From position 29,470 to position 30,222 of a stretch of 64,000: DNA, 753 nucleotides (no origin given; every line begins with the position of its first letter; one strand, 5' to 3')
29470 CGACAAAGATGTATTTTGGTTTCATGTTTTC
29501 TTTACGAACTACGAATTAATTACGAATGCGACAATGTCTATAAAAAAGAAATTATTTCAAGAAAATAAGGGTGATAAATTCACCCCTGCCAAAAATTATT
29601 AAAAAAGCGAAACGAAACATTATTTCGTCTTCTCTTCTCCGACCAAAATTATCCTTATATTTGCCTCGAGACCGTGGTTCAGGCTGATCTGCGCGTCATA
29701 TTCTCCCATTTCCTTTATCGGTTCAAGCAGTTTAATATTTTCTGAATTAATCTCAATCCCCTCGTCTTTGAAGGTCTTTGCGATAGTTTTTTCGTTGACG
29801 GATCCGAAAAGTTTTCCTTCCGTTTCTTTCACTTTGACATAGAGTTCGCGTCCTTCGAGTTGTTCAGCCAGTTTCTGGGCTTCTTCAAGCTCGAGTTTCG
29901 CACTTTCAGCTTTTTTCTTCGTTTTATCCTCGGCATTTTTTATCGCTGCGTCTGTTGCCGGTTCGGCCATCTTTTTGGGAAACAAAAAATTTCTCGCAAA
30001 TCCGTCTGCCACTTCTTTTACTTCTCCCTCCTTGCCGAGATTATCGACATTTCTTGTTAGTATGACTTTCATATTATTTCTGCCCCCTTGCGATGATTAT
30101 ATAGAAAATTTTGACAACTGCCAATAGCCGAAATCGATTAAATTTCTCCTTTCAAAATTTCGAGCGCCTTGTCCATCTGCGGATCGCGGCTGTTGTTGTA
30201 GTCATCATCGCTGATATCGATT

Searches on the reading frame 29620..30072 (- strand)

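Call 9: search_protein_families(library=pfam, proteins=[window:29620-30072:-], max_evalue=0.001)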
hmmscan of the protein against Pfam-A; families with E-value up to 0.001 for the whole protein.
window:29620-30072:- (150 aa): 2 families
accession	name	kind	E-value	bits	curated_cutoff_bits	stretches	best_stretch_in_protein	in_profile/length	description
PF01281.25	Ribosomal_L9_N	-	1.4e-22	79.4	20.7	1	1-46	1-46/47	Ribosomal protein L9, N-terminal domain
PF03948.19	Ribosomal_L9_C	-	1.1e-20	74.3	23.2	1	63-142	1-83/86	Ribosomal protein L9, C-terminal domain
